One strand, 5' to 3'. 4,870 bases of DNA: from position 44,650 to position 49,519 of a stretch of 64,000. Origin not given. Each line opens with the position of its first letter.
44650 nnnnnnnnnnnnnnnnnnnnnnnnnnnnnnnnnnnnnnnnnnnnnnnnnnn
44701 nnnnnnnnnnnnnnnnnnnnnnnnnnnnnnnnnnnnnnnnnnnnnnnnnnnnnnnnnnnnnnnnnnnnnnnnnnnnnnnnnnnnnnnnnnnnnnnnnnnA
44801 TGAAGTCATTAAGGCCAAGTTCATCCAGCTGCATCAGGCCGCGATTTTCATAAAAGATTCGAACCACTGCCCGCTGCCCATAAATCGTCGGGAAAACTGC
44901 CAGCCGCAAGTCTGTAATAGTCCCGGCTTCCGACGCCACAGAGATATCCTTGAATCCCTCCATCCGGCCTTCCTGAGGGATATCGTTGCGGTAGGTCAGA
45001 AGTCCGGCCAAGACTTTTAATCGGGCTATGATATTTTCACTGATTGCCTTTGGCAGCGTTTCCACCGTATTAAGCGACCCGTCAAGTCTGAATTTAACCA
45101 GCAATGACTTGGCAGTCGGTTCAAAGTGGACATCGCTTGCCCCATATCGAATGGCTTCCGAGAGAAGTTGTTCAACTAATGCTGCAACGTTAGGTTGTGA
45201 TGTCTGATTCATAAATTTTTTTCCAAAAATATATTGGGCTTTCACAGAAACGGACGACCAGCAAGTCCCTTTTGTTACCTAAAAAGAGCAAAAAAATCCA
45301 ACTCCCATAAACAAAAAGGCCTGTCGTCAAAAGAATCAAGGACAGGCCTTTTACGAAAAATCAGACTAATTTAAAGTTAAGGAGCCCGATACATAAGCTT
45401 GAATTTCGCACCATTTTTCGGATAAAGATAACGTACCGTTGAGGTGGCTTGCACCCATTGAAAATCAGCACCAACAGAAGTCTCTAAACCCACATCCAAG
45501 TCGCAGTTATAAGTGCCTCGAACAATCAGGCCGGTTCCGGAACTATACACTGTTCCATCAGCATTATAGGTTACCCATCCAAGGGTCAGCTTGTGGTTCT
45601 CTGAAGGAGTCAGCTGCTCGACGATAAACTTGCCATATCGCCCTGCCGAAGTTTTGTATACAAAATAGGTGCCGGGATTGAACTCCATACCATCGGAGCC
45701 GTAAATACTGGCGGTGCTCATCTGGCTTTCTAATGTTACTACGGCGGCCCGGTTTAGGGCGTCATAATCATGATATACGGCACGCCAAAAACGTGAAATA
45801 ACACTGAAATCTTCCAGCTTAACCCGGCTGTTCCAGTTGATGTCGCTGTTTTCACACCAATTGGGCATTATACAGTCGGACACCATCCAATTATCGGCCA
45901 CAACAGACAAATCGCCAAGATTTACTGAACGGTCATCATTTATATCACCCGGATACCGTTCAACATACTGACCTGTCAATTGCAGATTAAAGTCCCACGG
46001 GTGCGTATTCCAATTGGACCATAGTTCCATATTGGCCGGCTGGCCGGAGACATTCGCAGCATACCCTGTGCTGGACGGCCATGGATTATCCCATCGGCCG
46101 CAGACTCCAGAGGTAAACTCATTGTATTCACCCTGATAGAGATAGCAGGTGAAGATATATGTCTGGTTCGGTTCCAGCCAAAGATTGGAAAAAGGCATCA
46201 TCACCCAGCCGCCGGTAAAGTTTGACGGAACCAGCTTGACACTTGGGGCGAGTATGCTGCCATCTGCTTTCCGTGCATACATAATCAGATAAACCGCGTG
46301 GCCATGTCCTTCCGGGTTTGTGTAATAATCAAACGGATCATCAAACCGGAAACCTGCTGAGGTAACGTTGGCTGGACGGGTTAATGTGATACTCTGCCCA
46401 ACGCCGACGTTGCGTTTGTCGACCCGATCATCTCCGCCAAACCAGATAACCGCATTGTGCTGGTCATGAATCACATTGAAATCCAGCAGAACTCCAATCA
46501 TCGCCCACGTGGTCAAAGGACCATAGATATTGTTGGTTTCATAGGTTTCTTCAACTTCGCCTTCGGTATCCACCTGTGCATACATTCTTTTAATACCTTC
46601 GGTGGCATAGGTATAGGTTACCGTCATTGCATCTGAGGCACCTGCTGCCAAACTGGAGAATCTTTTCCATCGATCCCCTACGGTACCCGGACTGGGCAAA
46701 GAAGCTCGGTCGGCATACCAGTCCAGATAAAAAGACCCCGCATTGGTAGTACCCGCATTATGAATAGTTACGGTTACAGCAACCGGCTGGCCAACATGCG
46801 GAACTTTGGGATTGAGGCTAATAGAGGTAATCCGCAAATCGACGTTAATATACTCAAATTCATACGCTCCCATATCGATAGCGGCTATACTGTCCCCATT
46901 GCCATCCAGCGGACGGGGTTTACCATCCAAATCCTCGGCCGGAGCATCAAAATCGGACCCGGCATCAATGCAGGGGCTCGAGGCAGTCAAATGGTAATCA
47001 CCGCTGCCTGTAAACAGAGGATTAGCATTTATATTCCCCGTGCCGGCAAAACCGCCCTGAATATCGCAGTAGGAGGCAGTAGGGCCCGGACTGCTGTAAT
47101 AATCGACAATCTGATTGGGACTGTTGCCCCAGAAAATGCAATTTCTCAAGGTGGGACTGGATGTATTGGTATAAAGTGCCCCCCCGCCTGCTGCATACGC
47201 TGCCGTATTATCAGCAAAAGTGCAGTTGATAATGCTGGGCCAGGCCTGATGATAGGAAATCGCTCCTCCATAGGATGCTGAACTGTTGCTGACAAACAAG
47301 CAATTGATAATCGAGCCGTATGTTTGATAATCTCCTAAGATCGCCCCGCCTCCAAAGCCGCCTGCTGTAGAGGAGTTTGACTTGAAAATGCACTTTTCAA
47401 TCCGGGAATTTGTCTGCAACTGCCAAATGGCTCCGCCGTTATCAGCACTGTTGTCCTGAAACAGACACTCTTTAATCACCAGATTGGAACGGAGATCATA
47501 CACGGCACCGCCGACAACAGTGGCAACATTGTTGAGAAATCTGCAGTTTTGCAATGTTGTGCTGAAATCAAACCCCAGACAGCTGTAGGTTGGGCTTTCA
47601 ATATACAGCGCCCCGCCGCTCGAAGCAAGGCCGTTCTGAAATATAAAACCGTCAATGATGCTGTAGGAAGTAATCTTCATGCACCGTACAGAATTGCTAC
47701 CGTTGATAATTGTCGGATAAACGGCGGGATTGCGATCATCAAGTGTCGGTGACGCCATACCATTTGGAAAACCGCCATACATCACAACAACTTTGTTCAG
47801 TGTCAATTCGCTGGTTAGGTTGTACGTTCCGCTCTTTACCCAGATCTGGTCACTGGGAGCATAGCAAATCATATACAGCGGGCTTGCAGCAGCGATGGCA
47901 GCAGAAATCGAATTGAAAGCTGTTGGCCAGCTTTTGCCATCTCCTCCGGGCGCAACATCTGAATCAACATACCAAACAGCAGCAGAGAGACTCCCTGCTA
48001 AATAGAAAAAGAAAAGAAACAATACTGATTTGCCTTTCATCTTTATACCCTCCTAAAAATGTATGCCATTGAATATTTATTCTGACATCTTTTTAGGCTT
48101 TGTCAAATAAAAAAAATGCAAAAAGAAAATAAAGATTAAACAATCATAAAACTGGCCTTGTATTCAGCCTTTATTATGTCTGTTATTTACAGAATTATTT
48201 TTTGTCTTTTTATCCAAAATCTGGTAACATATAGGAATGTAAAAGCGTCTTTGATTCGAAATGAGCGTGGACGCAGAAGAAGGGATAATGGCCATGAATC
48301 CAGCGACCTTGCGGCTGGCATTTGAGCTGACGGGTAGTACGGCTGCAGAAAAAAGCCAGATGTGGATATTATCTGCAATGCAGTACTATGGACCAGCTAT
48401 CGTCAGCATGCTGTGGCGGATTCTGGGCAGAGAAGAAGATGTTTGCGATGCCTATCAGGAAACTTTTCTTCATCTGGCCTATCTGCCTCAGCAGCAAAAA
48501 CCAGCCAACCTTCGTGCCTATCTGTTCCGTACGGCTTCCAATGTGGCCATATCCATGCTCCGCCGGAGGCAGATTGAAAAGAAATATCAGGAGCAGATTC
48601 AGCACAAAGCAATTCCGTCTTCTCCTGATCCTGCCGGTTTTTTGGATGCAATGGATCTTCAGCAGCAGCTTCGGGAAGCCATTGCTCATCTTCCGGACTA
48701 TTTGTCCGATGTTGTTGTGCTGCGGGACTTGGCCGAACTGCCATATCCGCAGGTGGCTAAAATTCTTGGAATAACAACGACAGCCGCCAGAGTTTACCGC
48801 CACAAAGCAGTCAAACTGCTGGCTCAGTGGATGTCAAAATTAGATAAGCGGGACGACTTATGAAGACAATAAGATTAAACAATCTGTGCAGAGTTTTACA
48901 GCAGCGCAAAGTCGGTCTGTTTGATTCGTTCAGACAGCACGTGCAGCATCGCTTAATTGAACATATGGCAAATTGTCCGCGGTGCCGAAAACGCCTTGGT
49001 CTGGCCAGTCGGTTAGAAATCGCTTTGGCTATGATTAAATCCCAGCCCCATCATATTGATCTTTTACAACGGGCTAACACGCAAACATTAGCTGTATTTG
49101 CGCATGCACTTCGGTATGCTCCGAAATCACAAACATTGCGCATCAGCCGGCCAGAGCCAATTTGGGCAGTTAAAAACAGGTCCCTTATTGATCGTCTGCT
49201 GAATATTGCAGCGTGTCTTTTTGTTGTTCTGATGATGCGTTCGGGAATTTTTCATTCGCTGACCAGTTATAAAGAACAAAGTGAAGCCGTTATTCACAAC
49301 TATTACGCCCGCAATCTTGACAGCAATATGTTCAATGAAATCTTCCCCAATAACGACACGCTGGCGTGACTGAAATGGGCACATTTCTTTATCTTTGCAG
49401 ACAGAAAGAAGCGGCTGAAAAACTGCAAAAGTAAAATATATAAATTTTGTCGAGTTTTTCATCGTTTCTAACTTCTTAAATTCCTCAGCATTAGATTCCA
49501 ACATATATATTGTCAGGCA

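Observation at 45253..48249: Identical ECF-type promoter motif (GGTAAC-N17-CGTC) precedes both the ECF sigma gene and the GspE/GspF/pseudopilin operon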

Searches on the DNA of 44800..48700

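Call 56: search_rna_families(source=window, start=44800, end=48700, threshold=evalue, max_evalue=1)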
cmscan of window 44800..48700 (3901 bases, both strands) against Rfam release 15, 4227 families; matches with E-value up to 1: 0.
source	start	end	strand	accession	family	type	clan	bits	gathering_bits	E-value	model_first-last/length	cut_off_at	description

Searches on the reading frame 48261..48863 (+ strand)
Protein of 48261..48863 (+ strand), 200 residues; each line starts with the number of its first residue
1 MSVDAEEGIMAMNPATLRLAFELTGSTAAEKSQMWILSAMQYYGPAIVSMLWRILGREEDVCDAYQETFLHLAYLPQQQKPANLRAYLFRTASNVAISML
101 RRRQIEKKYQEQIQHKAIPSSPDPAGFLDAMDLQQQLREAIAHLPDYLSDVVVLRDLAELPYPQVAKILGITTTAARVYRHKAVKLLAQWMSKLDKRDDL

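Call 6: search_protein_families(library=pfam, proteins=[window:48261-48863:+], max_evalue=0.01)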
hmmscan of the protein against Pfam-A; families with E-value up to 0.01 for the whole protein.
window:48261-48863:+ (200 aa): 3 families
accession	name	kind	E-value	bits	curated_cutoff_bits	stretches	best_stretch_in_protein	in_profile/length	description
PF08281.18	Sigma70_r4_2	-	3.4e-11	43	25.7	1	135-187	2-54/54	Sigma-70, region 4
PF04542.20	Sigma70_r2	-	7.5e-11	42.1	24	1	41-104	3-69/71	Sigma-70 region 2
PF04545.22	Sigma70_r4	-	2.5e-05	24.1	24.1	1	140-186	1-47/50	Sigma-70, region 4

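Call 7: search_protein_families(library=ncbifam, proteins=[window:48261-48863:+], max_evalue=0.01)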
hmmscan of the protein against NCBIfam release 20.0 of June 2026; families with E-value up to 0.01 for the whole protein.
window:48261-48863:+ (200 aa): 71 families (the best 25 are shown)
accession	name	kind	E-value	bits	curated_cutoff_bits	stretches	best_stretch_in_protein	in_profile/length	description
TIGR02937.1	sigma70-ECF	superfamily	6e-20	71.5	42.9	1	41-189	8-163/165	sigma-70 family RNA polymerase sigma factor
TIGR02985.1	Sig70_bacteroi1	subfamily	3.1e-18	66.5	126.4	1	43-188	10-159/162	RNA polymerase sigma-70 factor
NF058625.1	sigma_PG0214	equivalog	1.4e-17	63.9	130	1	47-196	17-166/170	GFO_1088 family ECF-type sigma factor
TIGR02983.1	SigE-fam_strep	subfamily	1.6e-15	57.3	141.55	1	44-190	16-157/162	SigE family RNA polymerase sigma factor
NF009171.0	PRK12518.1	equivalog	4.2e-14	52.8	208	1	41-192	34-185/191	RNA polymerase sigma factor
NF008888.0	PRK11922.1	equivalog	6.1e-14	52.2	204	1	40-192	36-197/231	RNA polymerase sigma factor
NF009166.1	PRK12513.1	equivalog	7.7e-14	51.8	206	1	48-175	36-170/193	RNA polymerase sigma factor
NF007223.0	PRK09641.1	equivalog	8.7e-13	48.5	209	1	41-182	25-177/187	RNA polymerase sigma factor SigW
NF009176.0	PRK12524.1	equivalog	1.2e-12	48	264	1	43-188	35-181/196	RNA polymerase sigma factor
TIGR02950.1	SigM_subfam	subfamily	1.4e-12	47.7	147.95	1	40-189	6-156/159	RNA polymerase sigma factor, SigM family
NF007229.0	PRK09647.1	equivalog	3e-12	46.3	265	1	47-189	57-200/220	RNA polymerase sigma factor SigE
TIGR02952.1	Sig70_famx2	equivalog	3.4e-12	46.6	206.45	1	62-191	39-170/170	ECF subfamily RNA polymerase sigma factor, BldN family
NF009179.0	PRK12527.1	equivalog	2.9e-11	43.7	162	1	43-181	4-143/159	RNA polymerase sigma factor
TIGR02948.1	SigW_bacill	equivalog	1.1e-10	41.9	243.1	1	42-187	26-180/187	RNA polymerase sigma factor SigW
NF004113.0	PRK05602.1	equivalog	1.8e-10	40.8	208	1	44-182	55-192/211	RNA polymerase sigma factor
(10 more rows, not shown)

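Call 12: find_homologous_proteins(query=window:48261-48863:+, max_evalue=0.00001)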
Query window:48261-48863:+ (200 aa): 1297 proteins with E <= 0.00001 among 1553 candidates; the best 120 are listed.
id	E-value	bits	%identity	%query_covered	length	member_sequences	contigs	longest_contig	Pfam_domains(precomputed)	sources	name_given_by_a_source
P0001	8.5e-126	435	100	100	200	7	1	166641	PF04542.21,PF08281.19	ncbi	-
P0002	6.8e-101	354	82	100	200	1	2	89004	PF04542.21,PF08281.19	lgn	-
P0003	5.5e-86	305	73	96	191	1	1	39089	PF04542.21,PF08281.19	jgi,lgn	jgi:RNA polymerase sigma factor (sigma-70 family)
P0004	2.0e-80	287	68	96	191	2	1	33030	PF04545.23,PF04542.21,PF08281.19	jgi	-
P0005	7.4e-80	285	71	92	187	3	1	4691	PF04545.23,PF04542.21,PF08281.19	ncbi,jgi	jgi:RNA polymerase sigma-70 factor (ECF subfamily)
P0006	1.3e-78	281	64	96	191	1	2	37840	PF04545.23,PF04542.21,PF08281.19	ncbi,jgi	jgi:RNA polymerase sigma-70 factor (ECF subfamily)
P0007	1.2e-76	275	69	92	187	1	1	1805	PF04545.23,PF04542.21,PF08281.19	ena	-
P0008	5.2e-76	272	64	95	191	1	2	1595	PF04542.21,PF08281.19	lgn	-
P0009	1.2e-75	271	64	95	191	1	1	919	PF04542.21,PF08281.19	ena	-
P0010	1.2e-75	271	63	96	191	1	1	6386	PF04545.23,PF04542.21,PF08281.19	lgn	-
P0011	3.6e-75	270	67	92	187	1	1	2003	PF04542.21,PF08281.19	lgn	-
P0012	5.2e-75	269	63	96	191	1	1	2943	PF04545.23,PF04542.21,PF08281.19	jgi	jgi:RNA polymerase sigma factor (sigma-70 family)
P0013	6.0e-75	269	70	92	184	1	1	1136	PF04545.23,PF04542.21,PF08281.19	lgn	-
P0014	2.7e-74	267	65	94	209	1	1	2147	PF04542.21,PF08281.19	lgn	-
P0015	5.5e-74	266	62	95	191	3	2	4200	PF04542.21,PF08281.19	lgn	-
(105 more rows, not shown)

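Call 14: find_related_loci(query=A1, collection=genome_contigs, flank=10000)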
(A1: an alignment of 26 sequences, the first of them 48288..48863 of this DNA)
Query A1 (191 aa) in genome_contigs; peptide patterns used: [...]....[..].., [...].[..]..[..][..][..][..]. (x = any residue, [..] = any of these).
292 stretches matched a pattern; 232 encode a relative of the query (tblastn E <= 1e-3); the best 80 are kept; 80 distinct loci.
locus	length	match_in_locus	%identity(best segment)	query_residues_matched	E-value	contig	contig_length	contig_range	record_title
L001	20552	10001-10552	68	1-184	5e-83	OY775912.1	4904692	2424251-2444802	MAG: Anaerohalosphaeraceae bacterium isolate 978f9c3d-91dc-4e11-95ec-8fa255ba7f00 genome assembly, chromosome: 1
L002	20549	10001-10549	67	1-184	2e-80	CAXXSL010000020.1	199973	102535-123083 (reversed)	MAG: Anaerohalosphaeraceae bacterium isolate e6d7abad-767e-426a-9bd1-1558fb450614 genome assembly, contig: contig_20, wh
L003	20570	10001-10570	61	1-190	7e-80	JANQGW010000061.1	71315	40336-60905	MAG: Sedimentisphaerales bacterium isolate PL23b_bin.68 k99_1887545, whole genome shotgun sequence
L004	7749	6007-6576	62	1-190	7e-79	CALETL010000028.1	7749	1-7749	MAG: uncultured Phycisphaerae bacterium isolate N4_Bin_METABAT__98_1 genome assembly, contig: c_000007899363, whole geno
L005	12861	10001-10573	62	1-191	1e-77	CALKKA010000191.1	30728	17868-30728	MAG: uncultured Phycisphaerae bacterium isolate N4_Bin_METABAT__100_sub_1 genome assembly, contig: c_000000207047, whole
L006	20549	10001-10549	67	1-184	4e-77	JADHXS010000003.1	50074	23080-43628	MAG: Phycisphaerae bacterium isolate BS750m-G59 BS-750m-C506, whole genome shotgun sequence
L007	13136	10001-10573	61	1-191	1e-75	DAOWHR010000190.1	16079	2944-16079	MAG TPA_asm: Anaerohalosphaeraceae bacterium isolate CSMAG_2022 CSMAG_2022_k141_3164218_length_16079_cov_8.0000, whole g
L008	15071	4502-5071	59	1-190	3e-75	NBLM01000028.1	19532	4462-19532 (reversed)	MAG: Planctomycetales bacterium 4572_13 ex4572_13_scaffold_1462, whole genome shotgun sequence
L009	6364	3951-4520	60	1-190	2e-75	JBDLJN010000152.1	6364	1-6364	MAG: Planctomycetota bacterium isolate MAG098 MAG098_152, whole genome shotgun sequence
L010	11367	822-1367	63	1-182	4e-73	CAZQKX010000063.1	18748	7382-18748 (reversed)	MAG TPA_asm: uncultured Pirellulales bacterium isolate SRP167671_co1_135 genome assembly, contig: NODE_3422_length_18748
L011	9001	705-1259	59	1-184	9e-69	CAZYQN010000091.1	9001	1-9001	MAG TPA_asm: uncultured Pirellulales bacterium isolate binchicken_co44_187 genome assembly, contig: NODE_8477_length_900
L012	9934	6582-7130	58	1-183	2e-68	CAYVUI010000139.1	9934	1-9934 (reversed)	MAG TPA_asm: uncultured Pirellulales bacterium isolate SRP141376_co4_233 genome assembly, contig: NODE_11192_length_9934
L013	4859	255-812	60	1-188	9e-68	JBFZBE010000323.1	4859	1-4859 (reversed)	MAG: Phycisphaerae bacterium isolate PPR_0486 k121_3320863, whole genome shotgun sequence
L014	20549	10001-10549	58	1-182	2e-66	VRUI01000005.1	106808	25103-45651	MAG: Planctomycetota bacterium isolate MohnsGC08_bin187 NODE_5_length_106808_cov_49.878049, whole genome shotgun sequenc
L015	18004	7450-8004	56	1-184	4e-66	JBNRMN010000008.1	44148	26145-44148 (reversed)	MAG: Anaerohalosphaeraceae bacterium isolate UACH.ghe k127_138831, whole genome shotgun sequence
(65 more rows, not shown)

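Call 29: find_encoding_contigs(protein=P0002, flank=10000, max_places=2)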
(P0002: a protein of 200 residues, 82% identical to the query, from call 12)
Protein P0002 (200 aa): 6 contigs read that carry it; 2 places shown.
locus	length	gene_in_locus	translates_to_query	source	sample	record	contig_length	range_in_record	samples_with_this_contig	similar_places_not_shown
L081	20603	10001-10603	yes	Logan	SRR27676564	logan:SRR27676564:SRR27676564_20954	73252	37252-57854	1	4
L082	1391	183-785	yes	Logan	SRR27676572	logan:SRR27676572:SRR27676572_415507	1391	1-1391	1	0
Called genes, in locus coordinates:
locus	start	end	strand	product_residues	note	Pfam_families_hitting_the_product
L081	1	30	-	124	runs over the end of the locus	-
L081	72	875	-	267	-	PF07963:N_methyl (weak)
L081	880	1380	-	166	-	-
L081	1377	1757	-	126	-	-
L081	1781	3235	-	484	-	PF00482:T2SSF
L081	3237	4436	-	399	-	PF28597:T2SSF_N, PF00482:T2SSF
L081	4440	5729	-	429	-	-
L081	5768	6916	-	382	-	PF00437:T2SSE, PF13191:AAA_16 (faint), PF13401:AAA_22 (faint)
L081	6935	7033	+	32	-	-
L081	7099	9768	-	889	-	PF02415:Chlam_PMP (faint), PF13229:Beta_helix (weak), PF07705:CARDB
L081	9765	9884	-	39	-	-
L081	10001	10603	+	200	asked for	PF04542:Sigma70_r2, PF08281:Sigma70_r4_2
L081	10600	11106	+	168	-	-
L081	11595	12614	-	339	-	PF00151:Lipase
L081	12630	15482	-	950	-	PF11832:DUF3352 (faint)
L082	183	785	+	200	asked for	PF04542:Sigma70_r2, PF08281:Sigma70_r4_2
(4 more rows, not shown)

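Call 30: find_encoding_contigs(protein=P0003, flank=10000, max_places=2)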
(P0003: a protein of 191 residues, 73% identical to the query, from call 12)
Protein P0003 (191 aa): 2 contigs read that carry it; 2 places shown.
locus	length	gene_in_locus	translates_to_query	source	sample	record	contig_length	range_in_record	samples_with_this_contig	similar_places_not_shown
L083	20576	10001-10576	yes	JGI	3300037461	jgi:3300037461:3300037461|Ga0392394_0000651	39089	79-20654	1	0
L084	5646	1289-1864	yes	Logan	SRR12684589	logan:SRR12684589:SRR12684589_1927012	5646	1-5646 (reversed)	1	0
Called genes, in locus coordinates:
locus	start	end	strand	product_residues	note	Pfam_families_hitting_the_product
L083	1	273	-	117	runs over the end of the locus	?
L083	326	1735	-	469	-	PF16930:Porin_5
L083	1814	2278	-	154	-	PF02082:Rrf2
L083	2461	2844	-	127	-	-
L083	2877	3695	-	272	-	PF07963:N_methyl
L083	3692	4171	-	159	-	-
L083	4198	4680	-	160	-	-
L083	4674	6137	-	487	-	PF00482:T2SSF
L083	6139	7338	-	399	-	PF28597:T2SSF_N, PF00482:T2SSF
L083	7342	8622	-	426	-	-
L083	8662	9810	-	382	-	PF00437:T2SSE, PF13191:AAA_16 (faint)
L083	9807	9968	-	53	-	-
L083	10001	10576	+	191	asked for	PF04542:Sigma70_r2, PF08281:Sigma70_r4_2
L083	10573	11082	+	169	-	-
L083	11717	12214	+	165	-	PF04608:PgpA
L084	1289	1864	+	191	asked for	PF04542:Sigma70_r2, PF08281:Sigma70_r4_2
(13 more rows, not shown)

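Call 35: list_cluster_members(proteins=[P0001])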
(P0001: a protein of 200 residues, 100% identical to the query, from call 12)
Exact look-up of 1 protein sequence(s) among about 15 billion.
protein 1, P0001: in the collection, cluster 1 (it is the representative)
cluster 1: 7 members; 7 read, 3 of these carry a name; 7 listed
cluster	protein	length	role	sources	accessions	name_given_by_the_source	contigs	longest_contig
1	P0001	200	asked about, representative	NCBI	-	-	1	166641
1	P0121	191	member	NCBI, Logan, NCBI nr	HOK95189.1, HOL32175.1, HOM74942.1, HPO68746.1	MAG TPA: RNA polymerase sigma factor [Anaerohalosphaeraceae bacterium] | RNA polymerase sigma factor [Anaerohalosphaeraceae bacterium]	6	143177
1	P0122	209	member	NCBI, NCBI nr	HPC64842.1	MAG TPA: RNA polymerase sigma factor, partial [Anaerohalosphaeraceae bacterium] | RNA polymerase sigma factor [Anaerohalosphaeraceae bacterium]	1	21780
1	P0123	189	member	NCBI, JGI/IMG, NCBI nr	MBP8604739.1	MAG: RNA polymerase sigma factor [Phycisphaerae bacterium] | RNA polymerase sigma factor [Phycisphaerae bacterium]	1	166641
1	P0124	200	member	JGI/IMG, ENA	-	-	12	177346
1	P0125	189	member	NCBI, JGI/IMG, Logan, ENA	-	-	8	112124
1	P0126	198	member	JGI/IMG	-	-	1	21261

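Call 57: search_solved_structures(query=window:48288-48863:+, max_evalue=0.00001)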
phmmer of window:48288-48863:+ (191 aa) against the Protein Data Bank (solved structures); distinct sequences matched with E-value up to 0.00001: 5.
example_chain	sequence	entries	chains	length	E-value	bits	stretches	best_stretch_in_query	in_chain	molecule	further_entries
9m9d_F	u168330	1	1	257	3.1e-12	49.9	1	12-179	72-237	ECF RNA polymerase sigma factor SigE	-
9m9e_F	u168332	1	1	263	3.3e-12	49.8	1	12-179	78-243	ECF RNA polymerase sigma factor SigE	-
9m98_F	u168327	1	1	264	3.4e-12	49.8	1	12-179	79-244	ECF RNA polymerase sigma factor SigE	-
5wuq_A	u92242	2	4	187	2.7e-06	30.6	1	31-175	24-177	ECF RNA polymerase sigma factor SigW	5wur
6jcy_F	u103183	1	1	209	5.6e-06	29.5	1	45-173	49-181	ECF RNA polymerase sigma factor SigH,ECF RNA polymerase sigma factor SigE,ECF RNA polymera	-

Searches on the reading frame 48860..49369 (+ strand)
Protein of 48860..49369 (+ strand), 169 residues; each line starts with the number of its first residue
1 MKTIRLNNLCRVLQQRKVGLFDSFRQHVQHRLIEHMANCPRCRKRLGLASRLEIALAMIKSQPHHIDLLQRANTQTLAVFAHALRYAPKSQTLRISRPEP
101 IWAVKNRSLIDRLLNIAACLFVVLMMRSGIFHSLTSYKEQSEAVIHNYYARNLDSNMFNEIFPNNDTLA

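Call 6: search_protein_families(library=pfam, proteins=[window:48860-49369:+], max_evalue=0.01)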
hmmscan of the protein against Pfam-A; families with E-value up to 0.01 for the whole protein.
window:48860-49369:+ (169 aa): 0 families

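Call 7: search_protein_families(library=ncbifam, proteins=[window:48860-49369:+], max_evalue=0.01)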
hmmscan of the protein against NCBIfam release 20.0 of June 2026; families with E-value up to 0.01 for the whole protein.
window:48860-49369:+ (169 aa): 0 families
